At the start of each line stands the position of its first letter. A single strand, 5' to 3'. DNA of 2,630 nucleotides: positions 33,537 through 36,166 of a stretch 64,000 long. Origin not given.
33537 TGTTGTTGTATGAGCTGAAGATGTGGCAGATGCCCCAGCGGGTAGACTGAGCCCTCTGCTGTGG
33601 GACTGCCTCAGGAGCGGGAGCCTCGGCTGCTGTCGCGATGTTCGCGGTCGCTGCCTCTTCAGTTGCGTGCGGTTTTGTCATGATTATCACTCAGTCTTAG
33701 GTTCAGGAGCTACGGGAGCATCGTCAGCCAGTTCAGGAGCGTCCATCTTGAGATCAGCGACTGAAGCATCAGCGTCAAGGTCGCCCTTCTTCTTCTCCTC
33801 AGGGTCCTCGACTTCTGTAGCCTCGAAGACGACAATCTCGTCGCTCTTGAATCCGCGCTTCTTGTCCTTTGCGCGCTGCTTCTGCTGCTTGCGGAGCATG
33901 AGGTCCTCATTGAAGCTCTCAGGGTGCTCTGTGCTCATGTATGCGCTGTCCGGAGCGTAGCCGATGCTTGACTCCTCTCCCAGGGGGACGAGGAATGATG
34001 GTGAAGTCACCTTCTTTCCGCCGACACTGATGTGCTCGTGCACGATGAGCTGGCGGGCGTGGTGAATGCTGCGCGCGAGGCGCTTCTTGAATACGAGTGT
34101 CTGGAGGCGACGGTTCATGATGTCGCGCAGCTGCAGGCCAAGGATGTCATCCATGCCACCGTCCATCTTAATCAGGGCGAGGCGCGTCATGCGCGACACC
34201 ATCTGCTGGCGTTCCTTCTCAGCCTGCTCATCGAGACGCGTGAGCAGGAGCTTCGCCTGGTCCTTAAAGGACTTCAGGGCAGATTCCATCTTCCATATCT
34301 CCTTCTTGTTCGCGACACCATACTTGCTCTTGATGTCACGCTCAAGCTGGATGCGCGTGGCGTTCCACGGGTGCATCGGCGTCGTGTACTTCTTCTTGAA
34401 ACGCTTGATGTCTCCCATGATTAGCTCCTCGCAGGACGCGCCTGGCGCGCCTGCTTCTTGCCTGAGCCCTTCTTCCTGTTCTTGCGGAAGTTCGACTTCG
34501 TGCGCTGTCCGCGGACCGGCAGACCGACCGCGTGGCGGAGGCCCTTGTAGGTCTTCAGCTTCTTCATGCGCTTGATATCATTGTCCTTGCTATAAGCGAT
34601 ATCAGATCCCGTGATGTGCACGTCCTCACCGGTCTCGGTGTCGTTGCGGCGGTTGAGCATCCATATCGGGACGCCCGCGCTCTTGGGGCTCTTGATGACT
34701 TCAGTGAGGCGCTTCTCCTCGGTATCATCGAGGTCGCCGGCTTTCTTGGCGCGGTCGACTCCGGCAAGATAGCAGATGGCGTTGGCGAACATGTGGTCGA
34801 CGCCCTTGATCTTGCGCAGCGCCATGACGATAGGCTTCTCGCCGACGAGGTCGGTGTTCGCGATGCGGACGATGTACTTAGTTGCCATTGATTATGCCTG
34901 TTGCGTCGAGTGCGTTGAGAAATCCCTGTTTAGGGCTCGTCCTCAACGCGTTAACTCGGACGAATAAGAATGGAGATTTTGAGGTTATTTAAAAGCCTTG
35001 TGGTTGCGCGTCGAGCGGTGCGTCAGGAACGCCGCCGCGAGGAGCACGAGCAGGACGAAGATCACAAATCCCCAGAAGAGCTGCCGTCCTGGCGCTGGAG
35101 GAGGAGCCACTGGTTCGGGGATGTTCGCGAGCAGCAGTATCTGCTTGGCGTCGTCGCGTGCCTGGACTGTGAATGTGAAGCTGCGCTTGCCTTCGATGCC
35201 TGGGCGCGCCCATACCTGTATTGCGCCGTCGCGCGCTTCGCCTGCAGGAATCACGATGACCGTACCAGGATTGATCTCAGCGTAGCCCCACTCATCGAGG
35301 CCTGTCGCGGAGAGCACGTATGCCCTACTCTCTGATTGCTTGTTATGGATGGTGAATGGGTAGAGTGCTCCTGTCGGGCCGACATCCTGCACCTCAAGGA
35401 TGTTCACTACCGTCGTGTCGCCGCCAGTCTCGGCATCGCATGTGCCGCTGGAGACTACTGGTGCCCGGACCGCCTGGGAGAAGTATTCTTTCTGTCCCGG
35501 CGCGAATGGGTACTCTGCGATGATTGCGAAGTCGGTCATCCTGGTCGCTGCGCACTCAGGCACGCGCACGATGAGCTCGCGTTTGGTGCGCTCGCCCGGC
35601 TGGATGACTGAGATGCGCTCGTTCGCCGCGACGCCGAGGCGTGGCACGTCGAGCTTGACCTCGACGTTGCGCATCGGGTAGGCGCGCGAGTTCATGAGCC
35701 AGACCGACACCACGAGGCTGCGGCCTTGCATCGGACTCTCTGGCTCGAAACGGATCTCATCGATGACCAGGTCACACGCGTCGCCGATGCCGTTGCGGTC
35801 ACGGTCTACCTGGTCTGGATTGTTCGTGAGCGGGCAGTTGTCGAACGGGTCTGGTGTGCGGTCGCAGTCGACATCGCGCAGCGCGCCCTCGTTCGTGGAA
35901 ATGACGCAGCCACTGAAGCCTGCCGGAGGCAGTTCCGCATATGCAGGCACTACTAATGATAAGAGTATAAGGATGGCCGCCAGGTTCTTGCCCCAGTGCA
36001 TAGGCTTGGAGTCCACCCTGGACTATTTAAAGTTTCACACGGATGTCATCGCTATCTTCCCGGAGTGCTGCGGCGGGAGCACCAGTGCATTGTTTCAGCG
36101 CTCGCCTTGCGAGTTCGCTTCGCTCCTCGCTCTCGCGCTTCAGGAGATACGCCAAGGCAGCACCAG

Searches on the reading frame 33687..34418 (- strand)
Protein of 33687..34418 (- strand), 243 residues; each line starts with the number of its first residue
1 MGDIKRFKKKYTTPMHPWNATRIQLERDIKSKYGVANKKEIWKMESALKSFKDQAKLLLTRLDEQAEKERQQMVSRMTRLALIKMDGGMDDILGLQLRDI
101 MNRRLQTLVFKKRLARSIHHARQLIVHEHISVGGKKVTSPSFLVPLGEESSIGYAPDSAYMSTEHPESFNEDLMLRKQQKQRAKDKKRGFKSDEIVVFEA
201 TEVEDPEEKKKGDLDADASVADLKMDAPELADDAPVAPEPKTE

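Call 34: search_protein_families(library=pfam, proteins=[window:33687-34418:-], max_evalue=0.001)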
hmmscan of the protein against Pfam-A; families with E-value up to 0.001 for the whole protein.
window:33687-34418:- (243 aa): 1 family
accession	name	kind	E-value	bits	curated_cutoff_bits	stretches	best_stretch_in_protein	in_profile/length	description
PF01479.30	S4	-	2.6e-13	49.9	22.8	1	103-149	1-47/48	S4 domain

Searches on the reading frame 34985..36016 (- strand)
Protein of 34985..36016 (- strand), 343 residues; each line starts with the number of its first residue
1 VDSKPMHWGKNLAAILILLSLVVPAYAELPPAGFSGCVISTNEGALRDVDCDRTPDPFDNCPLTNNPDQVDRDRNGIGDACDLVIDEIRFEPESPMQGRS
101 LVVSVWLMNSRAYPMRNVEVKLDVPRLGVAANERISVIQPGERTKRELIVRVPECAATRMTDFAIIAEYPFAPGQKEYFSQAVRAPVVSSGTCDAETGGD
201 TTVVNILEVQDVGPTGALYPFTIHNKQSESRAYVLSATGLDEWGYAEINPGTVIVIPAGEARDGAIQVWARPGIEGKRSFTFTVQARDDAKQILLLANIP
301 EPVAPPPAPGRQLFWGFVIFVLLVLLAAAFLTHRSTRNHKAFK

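Call 3: search_protein_families(library=pfam, proteins=[window:34985-36016:-], max_evalue=0.01)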
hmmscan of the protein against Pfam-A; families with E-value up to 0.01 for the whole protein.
window:34985-36016:- (343 aa): 3 families
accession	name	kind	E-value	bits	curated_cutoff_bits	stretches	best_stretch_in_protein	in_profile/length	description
PF11614.14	FixG_C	-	1.8e-08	35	25.6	1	219-291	35-106/119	IG-like fold at C-terminal of FixG, putative oxidoreductase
PF02412.23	TSP_3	-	0.00039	20.5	25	0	71-83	2-14/36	Thrombospondin type 3 repeat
PF10633.15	NPCBM_assoc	-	0.0015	19.1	24.4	0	97-157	3-65/78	NPCBM-associated, NEW3 domain of alpha-galactosidase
